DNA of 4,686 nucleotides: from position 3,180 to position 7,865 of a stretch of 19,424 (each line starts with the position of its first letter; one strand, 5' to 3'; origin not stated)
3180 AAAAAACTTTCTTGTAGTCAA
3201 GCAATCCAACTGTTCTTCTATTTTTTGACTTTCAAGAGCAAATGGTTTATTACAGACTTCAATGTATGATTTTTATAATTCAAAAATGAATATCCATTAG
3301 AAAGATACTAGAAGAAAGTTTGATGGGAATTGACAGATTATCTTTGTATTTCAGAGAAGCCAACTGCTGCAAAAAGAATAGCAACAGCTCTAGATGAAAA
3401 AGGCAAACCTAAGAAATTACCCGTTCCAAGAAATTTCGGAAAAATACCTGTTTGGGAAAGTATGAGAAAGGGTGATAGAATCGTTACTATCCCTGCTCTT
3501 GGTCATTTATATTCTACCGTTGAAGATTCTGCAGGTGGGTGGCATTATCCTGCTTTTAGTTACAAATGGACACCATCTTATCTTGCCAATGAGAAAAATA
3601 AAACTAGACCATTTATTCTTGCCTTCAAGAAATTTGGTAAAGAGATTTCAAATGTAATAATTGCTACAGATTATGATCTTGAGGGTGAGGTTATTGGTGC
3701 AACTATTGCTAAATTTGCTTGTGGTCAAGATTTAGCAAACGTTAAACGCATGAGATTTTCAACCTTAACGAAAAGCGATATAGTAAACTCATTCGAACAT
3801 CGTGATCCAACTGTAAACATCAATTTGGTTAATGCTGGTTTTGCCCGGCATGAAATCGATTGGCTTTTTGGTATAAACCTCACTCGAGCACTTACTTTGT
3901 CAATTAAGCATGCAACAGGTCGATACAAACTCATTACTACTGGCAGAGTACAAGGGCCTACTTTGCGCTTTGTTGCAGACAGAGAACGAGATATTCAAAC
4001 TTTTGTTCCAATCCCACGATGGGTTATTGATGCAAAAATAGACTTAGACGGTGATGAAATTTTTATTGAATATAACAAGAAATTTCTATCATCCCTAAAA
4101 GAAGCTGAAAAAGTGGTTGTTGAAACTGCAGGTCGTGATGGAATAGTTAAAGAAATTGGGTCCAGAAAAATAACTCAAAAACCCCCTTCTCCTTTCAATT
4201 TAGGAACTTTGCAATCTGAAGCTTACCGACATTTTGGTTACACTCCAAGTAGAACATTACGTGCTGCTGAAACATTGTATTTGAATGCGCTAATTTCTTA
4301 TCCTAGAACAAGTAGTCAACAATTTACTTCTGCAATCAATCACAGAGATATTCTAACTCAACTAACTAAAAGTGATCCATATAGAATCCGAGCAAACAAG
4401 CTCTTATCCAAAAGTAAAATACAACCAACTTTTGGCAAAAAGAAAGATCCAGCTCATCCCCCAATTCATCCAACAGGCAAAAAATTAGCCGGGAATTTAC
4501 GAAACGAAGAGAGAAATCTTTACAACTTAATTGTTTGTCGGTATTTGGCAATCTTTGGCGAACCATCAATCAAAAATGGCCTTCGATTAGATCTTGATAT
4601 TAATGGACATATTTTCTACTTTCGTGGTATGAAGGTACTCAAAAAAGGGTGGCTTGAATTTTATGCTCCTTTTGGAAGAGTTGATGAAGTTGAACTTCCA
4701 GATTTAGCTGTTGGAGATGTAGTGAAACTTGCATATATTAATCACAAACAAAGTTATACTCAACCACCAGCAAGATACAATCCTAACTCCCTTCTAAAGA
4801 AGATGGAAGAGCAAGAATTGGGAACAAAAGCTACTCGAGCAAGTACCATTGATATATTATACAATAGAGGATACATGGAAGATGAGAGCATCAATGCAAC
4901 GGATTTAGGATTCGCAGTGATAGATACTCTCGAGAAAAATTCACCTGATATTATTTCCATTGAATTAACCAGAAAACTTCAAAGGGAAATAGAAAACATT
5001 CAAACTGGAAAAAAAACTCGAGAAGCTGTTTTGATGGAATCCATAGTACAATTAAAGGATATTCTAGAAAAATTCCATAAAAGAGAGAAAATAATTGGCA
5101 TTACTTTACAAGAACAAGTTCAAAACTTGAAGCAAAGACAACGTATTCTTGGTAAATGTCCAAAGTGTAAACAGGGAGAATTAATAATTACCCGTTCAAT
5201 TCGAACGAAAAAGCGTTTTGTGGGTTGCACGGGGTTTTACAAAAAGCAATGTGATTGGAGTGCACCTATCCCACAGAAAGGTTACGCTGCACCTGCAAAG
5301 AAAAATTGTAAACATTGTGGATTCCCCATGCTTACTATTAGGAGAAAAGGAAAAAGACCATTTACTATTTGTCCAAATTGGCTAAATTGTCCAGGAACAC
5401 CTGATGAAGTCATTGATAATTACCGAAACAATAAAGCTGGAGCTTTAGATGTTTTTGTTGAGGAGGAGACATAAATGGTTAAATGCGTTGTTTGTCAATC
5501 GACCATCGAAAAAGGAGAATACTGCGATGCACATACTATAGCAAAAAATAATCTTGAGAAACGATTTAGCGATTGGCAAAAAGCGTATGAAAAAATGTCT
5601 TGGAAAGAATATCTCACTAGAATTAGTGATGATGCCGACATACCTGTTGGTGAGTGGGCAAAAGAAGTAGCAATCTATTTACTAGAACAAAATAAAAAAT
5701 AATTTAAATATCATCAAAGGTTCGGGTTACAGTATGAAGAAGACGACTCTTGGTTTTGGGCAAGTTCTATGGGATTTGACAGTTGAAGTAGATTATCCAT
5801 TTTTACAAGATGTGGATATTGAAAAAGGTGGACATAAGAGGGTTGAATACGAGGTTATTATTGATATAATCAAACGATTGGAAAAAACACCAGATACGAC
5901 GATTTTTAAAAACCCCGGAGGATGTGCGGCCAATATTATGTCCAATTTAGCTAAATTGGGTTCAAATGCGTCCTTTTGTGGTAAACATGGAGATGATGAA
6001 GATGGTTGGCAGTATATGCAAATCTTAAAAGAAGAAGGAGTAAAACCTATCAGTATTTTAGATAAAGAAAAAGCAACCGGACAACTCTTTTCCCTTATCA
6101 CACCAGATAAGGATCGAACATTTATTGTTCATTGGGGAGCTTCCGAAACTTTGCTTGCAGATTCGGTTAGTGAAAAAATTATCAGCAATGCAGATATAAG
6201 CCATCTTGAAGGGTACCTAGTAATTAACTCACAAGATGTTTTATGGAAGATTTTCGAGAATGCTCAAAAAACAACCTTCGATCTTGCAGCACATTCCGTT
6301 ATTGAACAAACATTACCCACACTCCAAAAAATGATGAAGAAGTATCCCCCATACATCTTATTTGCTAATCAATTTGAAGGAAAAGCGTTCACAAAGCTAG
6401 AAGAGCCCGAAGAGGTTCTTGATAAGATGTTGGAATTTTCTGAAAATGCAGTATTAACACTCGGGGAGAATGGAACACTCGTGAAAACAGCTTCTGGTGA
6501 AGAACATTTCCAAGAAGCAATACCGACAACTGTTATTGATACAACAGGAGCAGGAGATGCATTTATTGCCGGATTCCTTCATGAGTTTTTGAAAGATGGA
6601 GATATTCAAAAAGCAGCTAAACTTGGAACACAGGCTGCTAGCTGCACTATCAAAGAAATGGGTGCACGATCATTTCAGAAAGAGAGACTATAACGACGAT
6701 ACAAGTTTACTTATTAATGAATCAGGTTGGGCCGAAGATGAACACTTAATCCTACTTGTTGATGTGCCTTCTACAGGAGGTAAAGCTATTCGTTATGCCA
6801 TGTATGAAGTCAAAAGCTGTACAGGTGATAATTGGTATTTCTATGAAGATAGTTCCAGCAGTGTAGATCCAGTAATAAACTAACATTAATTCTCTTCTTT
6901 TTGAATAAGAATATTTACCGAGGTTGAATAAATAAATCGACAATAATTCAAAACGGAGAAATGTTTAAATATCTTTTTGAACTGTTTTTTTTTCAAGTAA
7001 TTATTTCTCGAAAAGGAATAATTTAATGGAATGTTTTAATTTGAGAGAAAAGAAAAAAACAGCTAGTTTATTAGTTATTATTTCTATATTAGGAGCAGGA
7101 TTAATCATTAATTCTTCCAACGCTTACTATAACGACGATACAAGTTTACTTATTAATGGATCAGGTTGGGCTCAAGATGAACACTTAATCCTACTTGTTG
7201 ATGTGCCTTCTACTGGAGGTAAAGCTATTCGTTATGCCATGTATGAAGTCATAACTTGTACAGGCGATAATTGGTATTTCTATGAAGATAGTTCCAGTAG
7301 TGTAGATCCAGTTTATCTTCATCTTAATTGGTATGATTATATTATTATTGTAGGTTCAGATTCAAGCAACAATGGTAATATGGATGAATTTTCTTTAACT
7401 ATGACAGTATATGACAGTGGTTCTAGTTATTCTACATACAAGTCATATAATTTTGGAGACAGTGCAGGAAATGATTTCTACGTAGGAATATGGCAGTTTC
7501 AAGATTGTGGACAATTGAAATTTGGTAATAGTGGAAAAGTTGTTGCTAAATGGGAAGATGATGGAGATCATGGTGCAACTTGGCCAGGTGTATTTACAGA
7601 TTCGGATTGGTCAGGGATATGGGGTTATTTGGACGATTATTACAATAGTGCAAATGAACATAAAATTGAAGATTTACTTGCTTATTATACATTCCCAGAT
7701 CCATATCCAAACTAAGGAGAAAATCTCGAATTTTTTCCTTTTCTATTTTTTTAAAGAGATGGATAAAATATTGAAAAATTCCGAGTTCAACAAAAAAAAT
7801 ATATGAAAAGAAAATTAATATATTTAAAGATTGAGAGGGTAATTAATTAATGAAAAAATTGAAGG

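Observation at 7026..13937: Candidate novel archaeal mechanotransmission module: two orphan exported proteins plus fused tandem-FtsX permease plus fused double-NBD ATPase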

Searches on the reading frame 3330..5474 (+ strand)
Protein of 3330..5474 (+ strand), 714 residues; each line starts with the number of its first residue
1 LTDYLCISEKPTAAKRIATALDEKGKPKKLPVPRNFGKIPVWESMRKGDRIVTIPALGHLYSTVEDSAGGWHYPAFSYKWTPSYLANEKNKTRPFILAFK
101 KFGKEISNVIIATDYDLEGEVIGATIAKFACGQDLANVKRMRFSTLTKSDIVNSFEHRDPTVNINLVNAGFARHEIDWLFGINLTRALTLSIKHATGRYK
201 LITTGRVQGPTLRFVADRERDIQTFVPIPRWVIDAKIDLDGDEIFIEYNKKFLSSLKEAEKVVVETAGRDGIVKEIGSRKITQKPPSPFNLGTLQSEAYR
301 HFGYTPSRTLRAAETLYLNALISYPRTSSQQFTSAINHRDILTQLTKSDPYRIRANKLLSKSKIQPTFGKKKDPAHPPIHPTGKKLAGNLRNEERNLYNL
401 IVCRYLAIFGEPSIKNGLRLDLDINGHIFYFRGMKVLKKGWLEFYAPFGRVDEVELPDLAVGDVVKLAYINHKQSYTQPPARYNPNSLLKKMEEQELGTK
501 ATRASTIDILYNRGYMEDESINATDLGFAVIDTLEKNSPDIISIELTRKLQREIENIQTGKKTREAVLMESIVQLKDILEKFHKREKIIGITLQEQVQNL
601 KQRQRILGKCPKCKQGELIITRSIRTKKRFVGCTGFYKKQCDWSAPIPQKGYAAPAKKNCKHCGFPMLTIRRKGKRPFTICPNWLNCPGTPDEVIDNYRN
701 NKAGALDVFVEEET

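Call 4: search_protein_families(library=pfam, proteins=[window:3330-5474:+], max_evalue=0.1)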
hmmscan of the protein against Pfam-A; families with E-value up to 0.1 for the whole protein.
window:3330-5474:+ (714 aa): 5 families
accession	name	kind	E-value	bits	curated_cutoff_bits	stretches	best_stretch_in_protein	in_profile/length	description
PF01131.25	Topoisom_bac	-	5.8e-109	365.2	35.1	1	162-568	2-410/411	DNA topoisomerase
PF01751.28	Toprim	-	4.9e-12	46.3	23.1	1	5-145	2-95/96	Toprim domain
PF01396.24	Zn_ribbon_Top1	-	0.00068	19.8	32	1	608-636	2-27/39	Topoisomerase DNA binding C4 zinc finger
PF08461.16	HTH_12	-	0.0061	16.9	21.4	0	614-652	25-63/66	Ribonuclease R winged-helix domain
PF13662.12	Toprim_4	-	0.028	15.1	25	1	93-130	38-73/85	Toprim domain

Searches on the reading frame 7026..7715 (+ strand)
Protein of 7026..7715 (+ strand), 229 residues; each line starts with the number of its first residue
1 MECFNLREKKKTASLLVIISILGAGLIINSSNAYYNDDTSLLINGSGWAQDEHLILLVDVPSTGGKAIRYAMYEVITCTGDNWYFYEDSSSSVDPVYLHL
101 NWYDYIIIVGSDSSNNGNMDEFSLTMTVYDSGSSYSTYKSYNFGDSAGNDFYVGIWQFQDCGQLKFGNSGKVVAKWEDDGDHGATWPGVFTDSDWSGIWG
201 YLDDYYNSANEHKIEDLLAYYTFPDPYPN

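Call 4: search_protein_families(library=pfam, proteins=[window:7026-7715:+], max_evalue=0.1)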
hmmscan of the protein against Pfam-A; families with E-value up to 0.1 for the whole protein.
window:7026-7715:+ (229 aa): 0 families

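Call 5: search_protein_families(library=ncbifam, proteins=[window:7026-7715:+], max_evalue=0.1)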
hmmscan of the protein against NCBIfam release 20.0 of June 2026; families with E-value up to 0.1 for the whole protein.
window:7026-7715:+ (229 aa): 1 family
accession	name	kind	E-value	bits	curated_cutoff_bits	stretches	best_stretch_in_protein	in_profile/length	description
NF011548.0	PRK14979.1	equivalog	0.024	14.8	194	1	52-100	14-63/195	DNA-directed RNA polymerase subunit D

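Call 61: search_solved_structures(query=A4, max_evalue=10)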
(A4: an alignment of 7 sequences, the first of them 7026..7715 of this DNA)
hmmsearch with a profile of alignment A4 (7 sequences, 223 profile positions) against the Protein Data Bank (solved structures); distinct sequences matched with E-value up to 10: 1.
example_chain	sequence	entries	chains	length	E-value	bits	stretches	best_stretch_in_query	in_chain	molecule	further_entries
7jh6_A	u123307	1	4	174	2.2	10.9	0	157-214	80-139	Two-domain di-Zn(II) and porphyrin-binding protein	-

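Call 64: find_related_loci(query=A4, collection=metagenome_contigs, flank=8000)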
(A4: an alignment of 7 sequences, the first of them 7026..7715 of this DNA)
Query A4 (229 aa) in metagenome_contigs; peptide patterns used: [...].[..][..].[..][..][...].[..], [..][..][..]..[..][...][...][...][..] (x = any residue, [..] = any of these).
60 stretches matched a pattern; 2 encode a relative of the query (tblastn E <= 1e-3); 2 distinct loci.
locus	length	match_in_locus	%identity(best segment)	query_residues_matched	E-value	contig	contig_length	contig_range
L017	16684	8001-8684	36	7-227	9e-37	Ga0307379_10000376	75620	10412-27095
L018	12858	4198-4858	44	7-228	1e-40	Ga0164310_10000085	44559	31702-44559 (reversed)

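Call 71: search_protein_families(library=pfam, proteins=[L017:4192-6903:-, L017:7022-7564:-, L017:7995-8699:+, L017:8918-9751:-], max_evalue=0.01)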
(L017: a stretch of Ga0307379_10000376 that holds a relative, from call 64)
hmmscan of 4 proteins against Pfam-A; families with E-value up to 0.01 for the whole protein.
L017:4192-6903:- (903 aa): 0 families

L017:7022-7564:- (180 aa): 0 families

L017:7995-8699:+ (234 aa): 0 families

L017:8918-9751:- (277 aa): 0 families

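Call 88: search_protein_families(library=padloc, proteins=[window:7026-7715:+], max_evalue=0.001)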
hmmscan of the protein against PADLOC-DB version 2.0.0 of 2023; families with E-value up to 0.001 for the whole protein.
window:7026-7715:+ (229 aa): 0 families
